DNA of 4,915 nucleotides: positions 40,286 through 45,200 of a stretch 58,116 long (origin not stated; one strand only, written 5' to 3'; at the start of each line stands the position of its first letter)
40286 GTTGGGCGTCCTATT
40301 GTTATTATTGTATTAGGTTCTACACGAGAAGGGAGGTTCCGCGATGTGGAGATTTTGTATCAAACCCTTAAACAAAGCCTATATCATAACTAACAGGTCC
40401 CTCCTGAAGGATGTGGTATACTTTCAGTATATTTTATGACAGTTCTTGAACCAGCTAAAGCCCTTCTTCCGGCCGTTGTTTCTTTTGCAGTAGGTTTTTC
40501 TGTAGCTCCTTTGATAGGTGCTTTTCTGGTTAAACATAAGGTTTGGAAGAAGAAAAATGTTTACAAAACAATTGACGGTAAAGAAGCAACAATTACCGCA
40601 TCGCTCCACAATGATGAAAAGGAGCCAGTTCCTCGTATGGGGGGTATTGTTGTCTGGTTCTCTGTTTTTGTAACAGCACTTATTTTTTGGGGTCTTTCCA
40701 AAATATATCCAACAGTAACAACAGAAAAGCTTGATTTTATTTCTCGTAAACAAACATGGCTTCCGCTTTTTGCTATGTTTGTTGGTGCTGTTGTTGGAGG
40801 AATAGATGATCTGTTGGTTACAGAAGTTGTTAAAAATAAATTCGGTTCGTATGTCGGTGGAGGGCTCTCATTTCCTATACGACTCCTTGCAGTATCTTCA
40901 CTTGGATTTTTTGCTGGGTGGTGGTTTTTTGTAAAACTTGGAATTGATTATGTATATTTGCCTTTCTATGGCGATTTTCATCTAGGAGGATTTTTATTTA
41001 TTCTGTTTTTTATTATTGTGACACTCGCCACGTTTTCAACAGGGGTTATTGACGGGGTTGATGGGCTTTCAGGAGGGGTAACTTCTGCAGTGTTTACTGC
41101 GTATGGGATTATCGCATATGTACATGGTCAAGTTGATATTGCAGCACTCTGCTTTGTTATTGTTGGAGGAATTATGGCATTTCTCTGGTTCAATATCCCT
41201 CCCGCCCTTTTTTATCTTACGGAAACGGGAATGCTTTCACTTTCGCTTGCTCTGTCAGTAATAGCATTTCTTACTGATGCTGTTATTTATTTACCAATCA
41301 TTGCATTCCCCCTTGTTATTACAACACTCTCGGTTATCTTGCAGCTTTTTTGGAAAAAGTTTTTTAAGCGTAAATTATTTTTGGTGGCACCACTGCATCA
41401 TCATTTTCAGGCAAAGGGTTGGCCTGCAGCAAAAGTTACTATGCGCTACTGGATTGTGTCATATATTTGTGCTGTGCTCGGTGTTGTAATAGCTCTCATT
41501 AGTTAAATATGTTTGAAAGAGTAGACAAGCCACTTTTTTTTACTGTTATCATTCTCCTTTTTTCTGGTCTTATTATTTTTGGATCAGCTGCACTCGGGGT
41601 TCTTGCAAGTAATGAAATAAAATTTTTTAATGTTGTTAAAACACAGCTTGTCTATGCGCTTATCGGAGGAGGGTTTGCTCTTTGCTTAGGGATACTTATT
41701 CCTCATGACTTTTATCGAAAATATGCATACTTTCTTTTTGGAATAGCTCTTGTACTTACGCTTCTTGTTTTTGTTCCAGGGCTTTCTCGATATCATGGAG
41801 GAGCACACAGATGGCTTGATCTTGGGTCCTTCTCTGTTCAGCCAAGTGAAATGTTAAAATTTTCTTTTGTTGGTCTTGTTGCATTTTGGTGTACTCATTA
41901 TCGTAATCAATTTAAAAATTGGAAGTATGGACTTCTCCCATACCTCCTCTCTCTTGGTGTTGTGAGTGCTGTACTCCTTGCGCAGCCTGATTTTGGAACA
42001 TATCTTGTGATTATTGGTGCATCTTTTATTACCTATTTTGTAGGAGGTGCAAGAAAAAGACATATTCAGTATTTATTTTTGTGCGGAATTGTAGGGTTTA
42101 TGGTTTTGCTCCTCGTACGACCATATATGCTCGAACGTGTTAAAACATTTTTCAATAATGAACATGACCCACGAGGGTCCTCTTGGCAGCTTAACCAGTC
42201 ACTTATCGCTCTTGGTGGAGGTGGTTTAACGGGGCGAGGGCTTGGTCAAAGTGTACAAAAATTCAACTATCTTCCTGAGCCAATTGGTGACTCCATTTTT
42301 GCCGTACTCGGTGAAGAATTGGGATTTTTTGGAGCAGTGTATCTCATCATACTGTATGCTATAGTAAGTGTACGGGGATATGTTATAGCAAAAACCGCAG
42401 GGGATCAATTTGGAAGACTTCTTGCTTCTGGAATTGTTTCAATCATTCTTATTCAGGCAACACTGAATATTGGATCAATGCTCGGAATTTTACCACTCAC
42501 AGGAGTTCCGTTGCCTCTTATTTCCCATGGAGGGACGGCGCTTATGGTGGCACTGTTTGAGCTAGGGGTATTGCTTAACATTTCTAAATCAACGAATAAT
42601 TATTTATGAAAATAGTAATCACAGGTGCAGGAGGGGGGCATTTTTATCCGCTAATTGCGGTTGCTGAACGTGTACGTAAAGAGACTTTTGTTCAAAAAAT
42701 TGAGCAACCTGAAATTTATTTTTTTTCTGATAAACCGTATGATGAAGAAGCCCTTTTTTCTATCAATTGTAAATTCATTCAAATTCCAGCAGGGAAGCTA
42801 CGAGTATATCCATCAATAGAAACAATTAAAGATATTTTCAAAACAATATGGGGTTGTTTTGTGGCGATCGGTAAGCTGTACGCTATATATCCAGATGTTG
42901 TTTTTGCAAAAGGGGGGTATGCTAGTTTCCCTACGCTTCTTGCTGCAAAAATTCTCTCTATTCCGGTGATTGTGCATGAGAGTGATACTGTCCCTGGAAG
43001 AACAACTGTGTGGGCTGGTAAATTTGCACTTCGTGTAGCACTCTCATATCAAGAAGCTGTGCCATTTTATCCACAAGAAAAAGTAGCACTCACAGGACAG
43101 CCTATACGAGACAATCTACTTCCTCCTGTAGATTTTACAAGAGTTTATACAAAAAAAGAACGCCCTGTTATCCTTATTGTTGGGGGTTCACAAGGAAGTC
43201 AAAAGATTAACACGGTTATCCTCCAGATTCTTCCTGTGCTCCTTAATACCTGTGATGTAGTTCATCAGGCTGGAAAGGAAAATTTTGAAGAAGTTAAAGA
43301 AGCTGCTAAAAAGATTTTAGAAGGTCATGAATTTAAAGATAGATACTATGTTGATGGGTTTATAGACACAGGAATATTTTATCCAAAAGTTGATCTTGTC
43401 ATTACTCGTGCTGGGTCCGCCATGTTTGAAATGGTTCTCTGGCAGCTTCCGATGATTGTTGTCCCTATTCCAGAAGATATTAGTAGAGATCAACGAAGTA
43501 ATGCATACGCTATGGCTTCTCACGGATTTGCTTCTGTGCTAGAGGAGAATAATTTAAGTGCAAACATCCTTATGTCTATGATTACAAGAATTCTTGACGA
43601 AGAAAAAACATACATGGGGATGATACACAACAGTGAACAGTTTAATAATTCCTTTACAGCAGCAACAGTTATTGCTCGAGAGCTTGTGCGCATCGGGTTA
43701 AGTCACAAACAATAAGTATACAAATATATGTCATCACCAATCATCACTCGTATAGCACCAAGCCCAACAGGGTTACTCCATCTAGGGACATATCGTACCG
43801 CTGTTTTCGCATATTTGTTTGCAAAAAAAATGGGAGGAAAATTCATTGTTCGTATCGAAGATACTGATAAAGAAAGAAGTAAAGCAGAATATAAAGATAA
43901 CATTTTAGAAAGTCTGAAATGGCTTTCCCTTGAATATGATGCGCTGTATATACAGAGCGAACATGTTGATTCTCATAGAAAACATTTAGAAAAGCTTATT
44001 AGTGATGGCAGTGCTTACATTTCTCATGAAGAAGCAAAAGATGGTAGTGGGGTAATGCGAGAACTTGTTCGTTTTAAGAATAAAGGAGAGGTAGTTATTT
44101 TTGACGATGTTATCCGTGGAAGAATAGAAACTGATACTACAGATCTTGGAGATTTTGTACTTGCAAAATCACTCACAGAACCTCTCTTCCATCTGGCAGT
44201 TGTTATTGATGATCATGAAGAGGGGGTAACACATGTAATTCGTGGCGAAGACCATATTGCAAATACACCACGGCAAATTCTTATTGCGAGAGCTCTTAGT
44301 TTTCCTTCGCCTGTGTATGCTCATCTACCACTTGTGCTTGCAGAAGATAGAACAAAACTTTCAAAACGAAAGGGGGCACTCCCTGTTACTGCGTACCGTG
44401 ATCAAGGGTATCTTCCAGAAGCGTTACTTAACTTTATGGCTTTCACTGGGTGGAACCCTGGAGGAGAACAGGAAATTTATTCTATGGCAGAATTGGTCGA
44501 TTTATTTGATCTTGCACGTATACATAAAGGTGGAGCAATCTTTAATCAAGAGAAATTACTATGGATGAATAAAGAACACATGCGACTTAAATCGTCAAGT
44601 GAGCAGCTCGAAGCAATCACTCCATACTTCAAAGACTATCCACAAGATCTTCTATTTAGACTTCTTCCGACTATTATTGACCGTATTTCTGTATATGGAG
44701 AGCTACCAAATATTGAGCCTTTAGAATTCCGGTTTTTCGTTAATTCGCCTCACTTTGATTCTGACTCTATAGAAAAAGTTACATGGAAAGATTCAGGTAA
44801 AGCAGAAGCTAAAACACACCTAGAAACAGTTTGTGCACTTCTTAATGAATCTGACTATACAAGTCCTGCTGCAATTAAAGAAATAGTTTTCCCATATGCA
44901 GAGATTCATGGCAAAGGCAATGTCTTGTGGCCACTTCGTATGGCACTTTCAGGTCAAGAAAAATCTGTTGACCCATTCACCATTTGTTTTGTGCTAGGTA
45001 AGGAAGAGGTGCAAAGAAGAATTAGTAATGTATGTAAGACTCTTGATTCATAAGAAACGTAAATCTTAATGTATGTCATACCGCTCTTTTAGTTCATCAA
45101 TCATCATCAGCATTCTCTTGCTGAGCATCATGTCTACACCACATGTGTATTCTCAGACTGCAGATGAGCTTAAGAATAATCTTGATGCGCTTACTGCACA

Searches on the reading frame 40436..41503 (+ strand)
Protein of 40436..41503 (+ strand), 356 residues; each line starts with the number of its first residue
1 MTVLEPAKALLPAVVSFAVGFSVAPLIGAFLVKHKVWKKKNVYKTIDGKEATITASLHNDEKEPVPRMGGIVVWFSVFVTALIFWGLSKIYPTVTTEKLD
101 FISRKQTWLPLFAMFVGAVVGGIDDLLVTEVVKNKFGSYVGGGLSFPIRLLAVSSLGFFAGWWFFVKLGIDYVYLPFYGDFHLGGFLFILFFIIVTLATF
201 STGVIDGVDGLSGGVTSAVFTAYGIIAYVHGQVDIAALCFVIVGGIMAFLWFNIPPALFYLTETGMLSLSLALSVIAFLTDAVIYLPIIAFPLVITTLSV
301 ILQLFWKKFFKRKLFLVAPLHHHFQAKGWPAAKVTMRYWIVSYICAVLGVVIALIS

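Call 105: search_protein_families(library=pfam, proteins=[window:40436-41503:+], max_evalue=0.0001)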
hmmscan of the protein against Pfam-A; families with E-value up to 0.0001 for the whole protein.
window:40436-41503:+ (356 aa): 1 family
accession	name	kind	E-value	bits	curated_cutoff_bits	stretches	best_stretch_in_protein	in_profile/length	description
PF00953.26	Glycos_transf_4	-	1.2e-15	58.3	27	1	110-278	4-157/160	Glycosyl transferase family 4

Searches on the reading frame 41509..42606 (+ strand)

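Call 105: search_protein_families(library=pfam, proteins=[window:41509-42606:+], max_evalue=0.0001)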
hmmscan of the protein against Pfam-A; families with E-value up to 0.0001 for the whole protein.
window:41509-42606:+ (366 aa): 1 family
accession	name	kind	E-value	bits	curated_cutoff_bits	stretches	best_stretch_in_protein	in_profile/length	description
PF01098.24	FTSW_RODA_SPOVE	-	6.4e-88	295.6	26.4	1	9-363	3-355/356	Cell cycle protein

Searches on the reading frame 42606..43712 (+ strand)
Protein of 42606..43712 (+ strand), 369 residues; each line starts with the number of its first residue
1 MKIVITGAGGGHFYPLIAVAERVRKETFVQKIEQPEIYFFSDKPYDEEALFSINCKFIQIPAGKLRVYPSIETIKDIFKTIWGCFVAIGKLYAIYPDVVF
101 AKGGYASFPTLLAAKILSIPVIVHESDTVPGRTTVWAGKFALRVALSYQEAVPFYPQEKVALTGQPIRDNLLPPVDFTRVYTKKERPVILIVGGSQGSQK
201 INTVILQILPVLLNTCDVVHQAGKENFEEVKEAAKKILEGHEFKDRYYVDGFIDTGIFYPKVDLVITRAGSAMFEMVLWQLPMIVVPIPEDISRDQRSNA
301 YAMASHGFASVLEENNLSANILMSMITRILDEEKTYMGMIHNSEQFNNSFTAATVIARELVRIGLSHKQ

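Call 105: search_protein_families(library=pfam, proteins=[window:42606-43712:+], max_evalue=0.0001)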
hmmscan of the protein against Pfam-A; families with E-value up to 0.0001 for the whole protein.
window:42606-43712:+ (369 aa): 2 families
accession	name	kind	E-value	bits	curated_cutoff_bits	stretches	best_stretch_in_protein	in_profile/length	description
PF04101.22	Glyco_tran_28_C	-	1.1e-24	87.8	22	1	188-344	1-155/166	Glycosyltransferase family 28 C-terminal domain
PF03033.26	Glyco_transf_28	-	1.1e-23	84.3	26.2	1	4-145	2-138/139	Glycosyltransferase family 28 N-terminal domain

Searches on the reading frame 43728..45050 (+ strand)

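Call 105: search_protein_families(library=pfam, proteins=[window:43728-45050:+], max_evalue=0.0001)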
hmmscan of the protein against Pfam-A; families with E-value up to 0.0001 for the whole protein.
window:43728-45050:+ (441 aa): 2 families
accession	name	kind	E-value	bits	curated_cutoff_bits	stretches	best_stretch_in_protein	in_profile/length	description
PF00749.27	tRNA-synt_1c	-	3.1e-79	266.6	23.4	2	111-279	143-314/314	tRNA synthetases class I (E and Q), catalytic domain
PF19269.4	Anticodon_2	-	2.3e-16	60.9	23.6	1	297-435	6-140/141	Anticodon binding domain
